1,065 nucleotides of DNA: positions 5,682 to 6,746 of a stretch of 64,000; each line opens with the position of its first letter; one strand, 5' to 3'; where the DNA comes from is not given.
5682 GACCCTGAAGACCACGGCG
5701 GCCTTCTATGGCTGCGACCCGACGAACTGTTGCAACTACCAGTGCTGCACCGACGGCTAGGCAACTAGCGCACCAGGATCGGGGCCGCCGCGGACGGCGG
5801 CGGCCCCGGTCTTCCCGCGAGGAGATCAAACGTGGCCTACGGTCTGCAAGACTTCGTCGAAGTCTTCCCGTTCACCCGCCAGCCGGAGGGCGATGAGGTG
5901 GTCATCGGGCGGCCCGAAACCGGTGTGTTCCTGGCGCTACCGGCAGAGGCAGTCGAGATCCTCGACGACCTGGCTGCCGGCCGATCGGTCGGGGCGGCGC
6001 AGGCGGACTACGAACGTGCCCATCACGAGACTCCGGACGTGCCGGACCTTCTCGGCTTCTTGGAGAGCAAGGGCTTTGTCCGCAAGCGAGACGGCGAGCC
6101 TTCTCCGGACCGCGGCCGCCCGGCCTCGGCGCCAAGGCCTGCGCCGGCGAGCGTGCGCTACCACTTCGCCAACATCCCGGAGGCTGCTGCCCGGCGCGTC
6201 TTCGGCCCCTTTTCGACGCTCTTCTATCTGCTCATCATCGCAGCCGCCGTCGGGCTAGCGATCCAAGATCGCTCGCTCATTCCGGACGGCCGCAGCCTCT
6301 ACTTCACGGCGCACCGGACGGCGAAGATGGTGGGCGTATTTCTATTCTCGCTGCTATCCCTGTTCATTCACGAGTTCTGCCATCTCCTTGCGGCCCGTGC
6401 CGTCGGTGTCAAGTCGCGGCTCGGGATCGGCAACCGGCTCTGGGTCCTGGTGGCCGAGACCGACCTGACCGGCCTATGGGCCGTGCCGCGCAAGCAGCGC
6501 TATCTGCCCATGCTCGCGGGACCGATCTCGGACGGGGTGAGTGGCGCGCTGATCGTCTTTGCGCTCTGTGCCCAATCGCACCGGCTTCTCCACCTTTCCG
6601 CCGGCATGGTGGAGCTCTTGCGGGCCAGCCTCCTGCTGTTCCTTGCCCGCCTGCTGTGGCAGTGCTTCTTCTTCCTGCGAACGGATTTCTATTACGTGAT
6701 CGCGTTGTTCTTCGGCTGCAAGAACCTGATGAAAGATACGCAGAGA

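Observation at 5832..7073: PqqD-like RRE fused to an intramembrane M50/S2P-type zinc protease.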

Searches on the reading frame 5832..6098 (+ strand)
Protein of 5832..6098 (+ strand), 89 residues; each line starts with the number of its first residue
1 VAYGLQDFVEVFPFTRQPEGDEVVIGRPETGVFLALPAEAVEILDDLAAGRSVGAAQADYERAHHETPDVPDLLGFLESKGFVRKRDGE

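Call 20: search_solved_structures(query=A2, max_evalue=10, show_alignments=3)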
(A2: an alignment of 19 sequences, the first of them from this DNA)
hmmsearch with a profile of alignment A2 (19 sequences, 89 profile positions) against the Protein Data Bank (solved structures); distinct sequences matched with E-value up to 10: 5.
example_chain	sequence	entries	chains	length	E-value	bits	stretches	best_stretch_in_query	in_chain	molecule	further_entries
5v1u_A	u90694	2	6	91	0.2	14.8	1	20-85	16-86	TbiB1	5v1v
7emz_A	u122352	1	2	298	0.7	13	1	6-64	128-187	NvfI W199F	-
7de2_A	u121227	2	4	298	0.7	13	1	6-64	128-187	NvfI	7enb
2xvc_A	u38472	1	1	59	0.96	12.6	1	58-84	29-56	ESCRT-III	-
3kzw_A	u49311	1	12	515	1.6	11.9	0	31-65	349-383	Cytosol aminopeptidase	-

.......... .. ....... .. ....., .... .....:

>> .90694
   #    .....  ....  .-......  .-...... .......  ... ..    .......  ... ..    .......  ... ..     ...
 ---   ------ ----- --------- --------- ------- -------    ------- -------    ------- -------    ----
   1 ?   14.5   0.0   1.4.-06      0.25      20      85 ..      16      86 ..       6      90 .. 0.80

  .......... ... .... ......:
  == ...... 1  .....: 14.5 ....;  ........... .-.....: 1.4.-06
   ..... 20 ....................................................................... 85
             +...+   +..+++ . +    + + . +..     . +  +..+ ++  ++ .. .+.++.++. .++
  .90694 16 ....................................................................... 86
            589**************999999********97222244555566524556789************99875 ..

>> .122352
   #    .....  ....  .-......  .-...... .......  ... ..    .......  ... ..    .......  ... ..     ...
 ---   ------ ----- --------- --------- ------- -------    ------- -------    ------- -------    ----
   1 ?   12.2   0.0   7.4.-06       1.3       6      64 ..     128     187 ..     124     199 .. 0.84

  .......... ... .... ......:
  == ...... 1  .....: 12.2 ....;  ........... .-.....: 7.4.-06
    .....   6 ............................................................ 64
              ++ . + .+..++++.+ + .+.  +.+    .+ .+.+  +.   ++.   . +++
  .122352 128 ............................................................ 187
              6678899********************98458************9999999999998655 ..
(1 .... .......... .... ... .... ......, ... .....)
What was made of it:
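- On RiPP recognition element (PqqD-like, PF05402): A family profile against PDB gives TbiB1 as top hit at E 0.2 (call 20).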

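Call 21: search_protein_families(library=pfam, alignment_id=A2, max_evalue=10)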
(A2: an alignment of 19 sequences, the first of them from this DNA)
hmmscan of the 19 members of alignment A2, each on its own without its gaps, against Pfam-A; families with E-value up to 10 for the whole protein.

A. member 1, seq(89 aa): 0 families

B. families by the number of members that match (of 19 scanned): 10 families
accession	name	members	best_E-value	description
PF05402.18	PqqD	12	0.0012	Coenzyme PQQ synthesis protein D (PqqD)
PF09339.16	HTH_IclR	2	0.056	IclR helix-turn-helix domain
PF07862.16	Nif11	1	0.059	Nif11 domain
PF20176.3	DUF6541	1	0.073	Family of unknown function (DUF6541)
PF16365.12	EutK_C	1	0.12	Ethanolamine utilization protein EutK C-terminus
PF12836.13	HHH_3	1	0.12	Helix-hairpin-helix motif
PF22798.2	DUF5817_CT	1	0.13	DUF5817, C-terminal domain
PF18216.6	N_formyltrans_C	1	0.13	N-formyltransferase dimerization C-terminal domain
PF20292.4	MC7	1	0.13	ABC-three component (ABC-3C) system Middle Component 7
PF20799.2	PIMT_C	1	0.16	Protein-L-isoaspartyl O-methyltransferase, C-terminal domain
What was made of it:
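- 5832..6095 (+): RRE (PqqD-like) domain, aa 1-88, predicted cytoplasmic. 12 of 19 homologous N-domains give weak Pfam PqqD hits (call 21).
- On RiPP recognition element (PqqD-like, PF05402): 12 of 19 homologous N-domains hit weakly, best E 1.2e-3 (call 21).
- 12 of 19 homologous N-domains weakly hit Pfam PqqD (call 21).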

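Call 36: predict_structure(alignment_id=A2)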
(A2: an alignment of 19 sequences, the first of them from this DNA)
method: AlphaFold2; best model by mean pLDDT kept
length: 89 residues; sequences in the alignment: 19
mean_pLDDT: 93.1   pTM: 0.79
mean pLDDT of the five models: 93.1, 92.2, 92.1, 91.9, 91.0
residues with pLDDT >= 90: 82; 70-90: 4; 50-70: 2; < 50: 1
segments of 3 or more residues with pLDDT < 50: none
pLDDT, mean of each block of 10 residues (from residue 1): 90 95 95 95 95 95 92 95 84
secondary structure, 60 per line:
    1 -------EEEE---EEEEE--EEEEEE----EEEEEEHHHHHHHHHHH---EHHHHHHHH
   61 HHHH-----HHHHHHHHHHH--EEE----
elements in order: E8-11 E15-19 E22-27 E32-37 H38-48 H53-64 H70-80 E83-85
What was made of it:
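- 5832..6095 (+): pLDDT 93 (call 36).
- On RiPP recognition element (PqqD-like, PF05402): Strands 8-11, 15-19, 22-27 and 32-37, helices 38-48, 53-64 and 70-80, pLDDT 93 (call 36).
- Checked: The first ~90 aa model at pLDDT 93 as four beta strands, then three helices and a short C-terminal strand (call 36).
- Model pLDDT 93 (call 36).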

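Call 71: fold_search(model_id=the predicted structure, library=pdb)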
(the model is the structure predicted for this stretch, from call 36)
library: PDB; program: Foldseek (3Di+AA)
matches with E <= 10: 572; with E <= 0.001: 0
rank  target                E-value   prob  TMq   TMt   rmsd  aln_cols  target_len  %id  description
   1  5v1v_A                2.5e-03  1.00  0.63  0.64   3.8        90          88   22  TbiB1 in Complex with the TbiA(alpha) Leader Peptide (released 2018-09-05)
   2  6gri_2                5.0e-03  1.00  0.53  0.23   4.7        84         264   13  E. coli Microcin synthetase McbBCD complex (released 2019-01-30)
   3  6gos_1                6.8e-03  1.00  0.59  0.23   3.5        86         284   13  E. coli Microcin synthetase McbBCD complex with pro-MccB17 bound (released 2019-01-30)
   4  5v1u_A                1.1e-02  1.00  0.63  0.66   3.4        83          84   20  TbiB1 in Complex with the TbiA(beta) Leader Peptide (released 2018-09-05)
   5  5v1u_B                1.5e-02  1.00  0.63  0.65   3.6        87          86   20  TbiB1 in Complex with the TbiA(beta) Leader Peptide (released 2018-09-05)
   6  8vpo                  2.1e-02  1.00  0.65  0.15   3.5        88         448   11  X-Ray Crystal Structure of TigE from Paramaledivibacter caminithermalis (released 2024-02-07)
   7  6jx3_B                3.5e-02  1.00  0.67  0.70   2.5        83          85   18  Lasso peptide synthetase B1 complexed with the leader peptide (released 2019-06-26)
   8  6gos_2                3.5e-02  0.99  0.52  0.20   4.6        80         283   14  E. coli Microcin synthetase McbBCD complex with pro-MccB17 bound (released 2019-01-30)
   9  5ehk_A                6.5e-02  0.99  0.58  0.07   3.9        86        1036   15  Crystal structure of tRNA dependent lantibiotic dehydratase MibB from Microbispora sp. 107891 (released 2016-03-02)
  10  5v1u_D                8.4e-02  1.00  0.66  0.70   2.9        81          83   21  TbiB1 in Complex with the TbiA(beta) Leader Peptide (released 2018-09-05)
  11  8t19_A                1.0e-01  0.89  0.50  0.52   4.8        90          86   22  RiPP precursor peptide recognition element (RRE) domain of Ocin-ThiF-like partner protein, PbtF, bound to an 8 residue (released 2024-06-12)
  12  8hci_A                1.1e-01  0.93  0.55  0.21   5.4        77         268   25  Crystal structure of a holoenzyme Fe-free TglHI for Pseudomonas syringae Peptidyl (S) 2-mercaptoglycine biosynthesis (released 2023-08-23)
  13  6grg_2                1.2e-01  0.92  0.51  0.20   3.6        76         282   14  E. coli Microcin synthetase McbBCD complex with pro-MccB17, ADP and phosphate bound (released 2019-01-30)
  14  5v1u_C                1.6e-01  0.99  0.64  0.66   3.7        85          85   21  TbiB1 in Complex with the TbiA(beta) Leader Peptide (released 2018-09-05)
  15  7vzq_B                1.6e-01  0.85  0.57  0.10   5.0        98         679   12  The structure of GdmN V24Y/G157A/R158A/G188R mutant in complex with carbamoyl adenylate intermediate (released 2022-11-16)
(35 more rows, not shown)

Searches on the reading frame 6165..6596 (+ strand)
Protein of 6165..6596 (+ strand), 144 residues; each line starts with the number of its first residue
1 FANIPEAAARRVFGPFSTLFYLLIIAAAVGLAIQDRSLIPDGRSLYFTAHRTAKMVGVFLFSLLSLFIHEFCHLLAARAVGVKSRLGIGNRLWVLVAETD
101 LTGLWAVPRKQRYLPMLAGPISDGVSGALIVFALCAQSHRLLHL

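Call 53: search_protein_families(library=pfam, proteins=[window:6165-6596:+], max_evalue=10)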
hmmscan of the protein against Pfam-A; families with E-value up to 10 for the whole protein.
seq(144 aa): 2 families
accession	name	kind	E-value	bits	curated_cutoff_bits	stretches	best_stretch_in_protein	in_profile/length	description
PF02163.28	Peptidase_M50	-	2.4e-05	24.2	27.2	1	63-98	7-59/221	Peptidase family M50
PF13398.12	Peptidase_M50B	-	0.14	12.2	26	1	60-140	19-95/201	Peptidase M50B-like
